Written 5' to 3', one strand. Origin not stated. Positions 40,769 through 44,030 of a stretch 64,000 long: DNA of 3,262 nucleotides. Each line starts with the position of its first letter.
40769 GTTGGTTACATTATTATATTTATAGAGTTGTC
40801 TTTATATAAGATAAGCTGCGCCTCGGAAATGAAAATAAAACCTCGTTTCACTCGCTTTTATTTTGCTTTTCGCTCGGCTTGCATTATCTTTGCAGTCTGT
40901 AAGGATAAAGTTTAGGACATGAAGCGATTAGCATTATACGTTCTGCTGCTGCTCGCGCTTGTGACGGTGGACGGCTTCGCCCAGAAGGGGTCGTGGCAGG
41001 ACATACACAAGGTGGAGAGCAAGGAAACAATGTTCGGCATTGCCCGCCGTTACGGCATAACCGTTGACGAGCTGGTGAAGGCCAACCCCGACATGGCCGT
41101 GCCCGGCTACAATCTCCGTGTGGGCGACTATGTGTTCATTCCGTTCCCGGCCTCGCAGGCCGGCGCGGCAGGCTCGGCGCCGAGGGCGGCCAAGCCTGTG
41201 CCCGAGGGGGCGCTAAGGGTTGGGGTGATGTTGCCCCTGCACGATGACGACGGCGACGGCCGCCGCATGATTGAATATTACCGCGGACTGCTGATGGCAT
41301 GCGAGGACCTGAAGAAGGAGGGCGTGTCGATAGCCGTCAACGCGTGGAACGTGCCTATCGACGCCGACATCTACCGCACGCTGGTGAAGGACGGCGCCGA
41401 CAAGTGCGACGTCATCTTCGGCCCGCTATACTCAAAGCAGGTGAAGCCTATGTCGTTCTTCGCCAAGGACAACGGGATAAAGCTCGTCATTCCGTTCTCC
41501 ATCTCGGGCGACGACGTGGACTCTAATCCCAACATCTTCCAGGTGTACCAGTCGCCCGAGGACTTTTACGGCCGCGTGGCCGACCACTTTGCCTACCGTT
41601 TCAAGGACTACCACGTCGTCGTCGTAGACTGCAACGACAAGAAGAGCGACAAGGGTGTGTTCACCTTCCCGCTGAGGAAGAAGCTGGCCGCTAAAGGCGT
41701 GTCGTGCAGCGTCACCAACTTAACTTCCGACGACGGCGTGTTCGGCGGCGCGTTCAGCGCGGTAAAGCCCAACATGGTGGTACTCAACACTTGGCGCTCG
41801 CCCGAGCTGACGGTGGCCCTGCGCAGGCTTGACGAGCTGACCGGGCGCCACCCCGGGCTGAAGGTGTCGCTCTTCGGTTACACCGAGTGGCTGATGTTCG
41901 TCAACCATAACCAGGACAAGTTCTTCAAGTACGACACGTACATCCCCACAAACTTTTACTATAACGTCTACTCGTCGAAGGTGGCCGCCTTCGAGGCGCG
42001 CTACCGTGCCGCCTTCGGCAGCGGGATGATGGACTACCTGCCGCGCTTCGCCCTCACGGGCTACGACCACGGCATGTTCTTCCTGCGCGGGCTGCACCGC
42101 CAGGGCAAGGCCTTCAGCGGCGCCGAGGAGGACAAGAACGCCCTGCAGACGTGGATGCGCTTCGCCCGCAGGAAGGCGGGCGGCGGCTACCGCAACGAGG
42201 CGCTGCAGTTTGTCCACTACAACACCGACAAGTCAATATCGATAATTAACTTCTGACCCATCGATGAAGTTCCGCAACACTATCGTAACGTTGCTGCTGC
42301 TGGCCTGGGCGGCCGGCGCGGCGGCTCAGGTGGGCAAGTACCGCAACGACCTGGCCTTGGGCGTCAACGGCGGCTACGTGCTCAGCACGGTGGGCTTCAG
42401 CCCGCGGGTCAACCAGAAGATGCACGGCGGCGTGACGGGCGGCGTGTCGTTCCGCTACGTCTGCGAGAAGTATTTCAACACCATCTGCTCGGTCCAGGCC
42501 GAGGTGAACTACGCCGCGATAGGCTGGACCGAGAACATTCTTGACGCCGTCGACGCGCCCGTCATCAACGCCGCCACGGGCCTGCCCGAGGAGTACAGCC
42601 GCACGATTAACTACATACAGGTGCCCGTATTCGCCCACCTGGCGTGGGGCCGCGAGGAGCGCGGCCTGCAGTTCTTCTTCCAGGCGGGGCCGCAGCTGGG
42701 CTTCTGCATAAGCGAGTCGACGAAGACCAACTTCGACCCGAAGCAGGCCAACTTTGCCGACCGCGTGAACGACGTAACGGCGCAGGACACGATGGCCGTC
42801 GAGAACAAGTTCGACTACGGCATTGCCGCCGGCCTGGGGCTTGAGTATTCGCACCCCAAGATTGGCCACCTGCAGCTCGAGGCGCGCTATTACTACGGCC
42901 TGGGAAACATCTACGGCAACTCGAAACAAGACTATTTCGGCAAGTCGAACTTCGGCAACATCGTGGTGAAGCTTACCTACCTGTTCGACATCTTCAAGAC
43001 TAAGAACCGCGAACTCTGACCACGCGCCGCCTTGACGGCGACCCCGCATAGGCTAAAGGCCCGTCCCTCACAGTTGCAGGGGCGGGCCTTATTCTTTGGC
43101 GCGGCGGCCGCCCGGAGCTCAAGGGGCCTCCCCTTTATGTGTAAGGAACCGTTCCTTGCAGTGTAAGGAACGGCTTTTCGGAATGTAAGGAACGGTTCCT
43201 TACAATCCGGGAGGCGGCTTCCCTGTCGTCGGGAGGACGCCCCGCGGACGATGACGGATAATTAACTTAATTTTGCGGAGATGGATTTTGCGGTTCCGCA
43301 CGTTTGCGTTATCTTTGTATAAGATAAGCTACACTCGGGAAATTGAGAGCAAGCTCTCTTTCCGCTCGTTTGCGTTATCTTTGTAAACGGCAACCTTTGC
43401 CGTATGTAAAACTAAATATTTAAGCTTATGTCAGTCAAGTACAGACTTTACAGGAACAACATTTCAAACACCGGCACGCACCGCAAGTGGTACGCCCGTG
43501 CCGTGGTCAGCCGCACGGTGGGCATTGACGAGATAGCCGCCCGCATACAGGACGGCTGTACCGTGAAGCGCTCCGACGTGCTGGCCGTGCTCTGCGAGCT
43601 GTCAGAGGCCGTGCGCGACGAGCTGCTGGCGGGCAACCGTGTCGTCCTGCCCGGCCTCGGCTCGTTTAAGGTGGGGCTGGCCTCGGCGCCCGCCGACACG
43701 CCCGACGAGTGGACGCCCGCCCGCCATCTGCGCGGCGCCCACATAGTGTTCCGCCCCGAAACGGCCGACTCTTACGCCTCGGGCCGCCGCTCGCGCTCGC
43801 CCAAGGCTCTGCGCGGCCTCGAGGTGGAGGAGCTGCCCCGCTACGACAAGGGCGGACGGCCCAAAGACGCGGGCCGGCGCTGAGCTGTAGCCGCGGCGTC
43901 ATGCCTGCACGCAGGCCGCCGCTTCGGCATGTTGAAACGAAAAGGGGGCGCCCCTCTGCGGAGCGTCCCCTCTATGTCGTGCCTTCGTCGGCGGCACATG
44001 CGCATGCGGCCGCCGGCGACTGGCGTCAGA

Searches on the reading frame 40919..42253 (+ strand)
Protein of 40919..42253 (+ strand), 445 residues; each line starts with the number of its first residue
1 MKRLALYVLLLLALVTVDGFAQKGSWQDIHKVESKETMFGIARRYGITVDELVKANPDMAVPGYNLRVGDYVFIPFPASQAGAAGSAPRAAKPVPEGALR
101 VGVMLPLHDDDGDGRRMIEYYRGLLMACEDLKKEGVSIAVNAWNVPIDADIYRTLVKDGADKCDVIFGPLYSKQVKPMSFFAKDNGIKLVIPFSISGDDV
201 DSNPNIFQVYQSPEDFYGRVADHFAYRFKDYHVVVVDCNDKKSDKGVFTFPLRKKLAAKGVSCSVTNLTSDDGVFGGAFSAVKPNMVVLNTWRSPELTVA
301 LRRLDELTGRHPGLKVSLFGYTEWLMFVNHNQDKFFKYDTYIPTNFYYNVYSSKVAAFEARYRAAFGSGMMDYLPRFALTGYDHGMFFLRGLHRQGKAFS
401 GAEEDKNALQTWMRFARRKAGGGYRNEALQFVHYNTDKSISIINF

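Call 24: search_protein_families(library=pfam, proteins=[window:40919-42253:+])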
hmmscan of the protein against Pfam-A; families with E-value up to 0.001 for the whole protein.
window:40919-42253:+ (445 aa): 2 families
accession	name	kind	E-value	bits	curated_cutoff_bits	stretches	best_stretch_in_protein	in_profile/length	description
PF13458.12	Peripla_BP_6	-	2.4e-09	37.8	31.7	1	142-402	51-302/343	Periplasmic binding protein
PF01476.26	LysM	-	2.2e-08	34.3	20.9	1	30-75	1-43/43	LysM domain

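Call 31: find_encoding_contigs(protein=window:40919-42253:+, flank=600, max_places=10)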
Protein window:40919-42253:+ (445 aa): 13 contigs read that carry it; 2 places shown.
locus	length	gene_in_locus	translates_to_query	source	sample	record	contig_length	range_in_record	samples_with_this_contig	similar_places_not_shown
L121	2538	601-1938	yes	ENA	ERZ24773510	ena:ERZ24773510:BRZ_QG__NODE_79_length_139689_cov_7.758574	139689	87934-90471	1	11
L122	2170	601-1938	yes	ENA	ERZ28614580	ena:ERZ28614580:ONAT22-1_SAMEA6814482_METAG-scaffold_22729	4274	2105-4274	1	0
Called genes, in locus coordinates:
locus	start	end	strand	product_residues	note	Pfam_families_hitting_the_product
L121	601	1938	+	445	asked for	PF01476:LysM, PF13458:Peripla_BP_6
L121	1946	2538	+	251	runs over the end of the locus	PF13568:OMP_b-brl_2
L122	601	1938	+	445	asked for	PF01476:LysM, PF13458:Peripla_BP_6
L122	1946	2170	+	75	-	?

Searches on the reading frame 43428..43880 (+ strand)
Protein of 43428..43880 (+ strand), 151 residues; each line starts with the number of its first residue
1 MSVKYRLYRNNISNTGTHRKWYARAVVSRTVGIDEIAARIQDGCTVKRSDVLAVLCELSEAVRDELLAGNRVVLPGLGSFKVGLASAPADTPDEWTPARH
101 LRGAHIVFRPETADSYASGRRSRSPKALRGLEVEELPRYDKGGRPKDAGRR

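Call 18: find_encoding_contigs(protein=window:43428-43880:+, flank=1500, max_places=10)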
Protein window:43428-43880:+ (151 aa): 24 contigs read that carry it; 5 places shown.
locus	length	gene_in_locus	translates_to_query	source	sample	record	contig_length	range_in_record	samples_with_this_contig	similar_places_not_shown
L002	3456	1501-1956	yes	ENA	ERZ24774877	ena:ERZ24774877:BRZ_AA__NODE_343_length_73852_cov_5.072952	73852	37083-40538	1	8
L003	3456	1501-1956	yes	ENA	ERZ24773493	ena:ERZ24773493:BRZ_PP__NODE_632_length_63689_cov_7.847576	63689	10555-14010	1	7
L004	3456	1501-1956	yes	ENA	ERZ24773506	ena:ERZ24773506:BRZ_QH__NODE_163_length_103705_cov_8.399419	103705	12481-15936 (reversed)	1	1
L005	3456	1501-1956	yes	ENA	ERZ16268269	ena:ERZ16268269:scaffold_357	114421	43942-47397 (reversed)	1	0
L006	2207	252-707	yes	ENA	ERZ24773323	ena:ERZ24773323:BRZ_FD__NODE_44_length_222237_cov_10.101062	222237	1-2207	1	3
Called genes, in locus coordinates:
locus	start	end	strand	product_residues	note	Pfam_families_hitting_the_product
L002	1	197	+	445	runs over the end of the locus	PF01476:LysM, PF13458:Peripla_BP_6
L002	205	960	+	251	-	PF13568:OMP_b-brl_2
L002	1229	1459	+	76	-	-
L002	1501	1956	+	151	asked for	PF18291:HU-HIG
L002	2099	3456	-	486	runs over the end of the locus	PF00009:GTP_EFTU, PF01926:MMR_HSR1 (weak), PF22042:EF-G_D2, PF16658:RF3_C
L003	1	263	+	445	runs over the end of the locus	PF01476:LysM, PF13458:Peripla_BP_6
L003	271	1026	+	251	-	PF13568:OMP_b-brl_2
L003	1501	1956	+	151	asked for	PF18291:HU-HIG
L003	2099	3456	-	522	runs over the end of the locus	PF00009:GTP_EFTU, PF01926:MMR_HSR1 (weak), PF22042:EF-G_D2, PF16658:RF3_C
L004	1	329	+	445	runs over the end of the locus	PF01476:LysM, PF13458:Peripla_BP_6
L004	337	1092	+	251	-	PF13568:OMP_b-brl_2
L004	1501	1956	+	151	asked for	PF18291:HU-HIG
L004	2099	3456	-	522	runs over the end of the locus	PF00009:GTP_EFTU, PF01926:MMR_HSR1 (weak), PF22042:EF-G_D2, PF16658:RF3_C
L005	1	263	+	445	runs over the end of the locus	PF01476:LysM, PF13458:Peripla_BP_6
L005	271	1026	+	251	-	PF13568:OMP_b-brl_2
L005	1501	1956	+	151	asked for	PF18291:HU-HIG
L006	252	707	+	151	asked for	PF18291:HU-HIG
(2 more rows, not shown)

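Call 24: search_protein_families(library=pfam, proteins=[window:43428-43880:+])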
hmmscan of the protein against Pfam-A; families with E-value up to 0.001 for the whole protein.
window:43428-43880:+ (151 aa): 3 families
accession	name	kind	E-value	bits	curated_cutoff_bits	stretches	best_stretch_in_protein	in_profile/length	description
PF18291.6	HU-HIG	-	8.3e-26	90.9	26.2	1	1-112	1-112/125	HU domain fused to wHTH, Ig, or Glycine-rich motif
PF00216.26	Bac_DNA_binding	-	3.6e-05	24.4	22.4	1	35-82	5-52/90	Bacterial DNA-binding protein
PF14848.11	HU-DNA_bdg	-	0.00025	21.5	30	1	4-100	3-98/124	DNA-binding domain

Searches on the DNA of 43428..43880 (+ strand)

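Call 29: search_rna_families(sources=[L002], threshold=evalue, max_evalue=10)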
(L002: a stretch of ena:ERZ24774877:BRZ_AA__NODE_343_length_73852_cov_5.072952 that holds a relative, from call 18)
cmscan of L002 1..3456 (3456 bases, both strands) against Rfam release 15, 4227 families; matches with E-value up to 10: 1.
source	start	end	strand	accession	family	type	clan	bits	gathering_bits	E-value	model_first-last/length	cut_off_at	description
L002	1081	1145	+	RF00103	mir-1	Gene; miRNA;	-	17.9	45.6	3.9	1-79/79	no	mir-1 microRNA precursor family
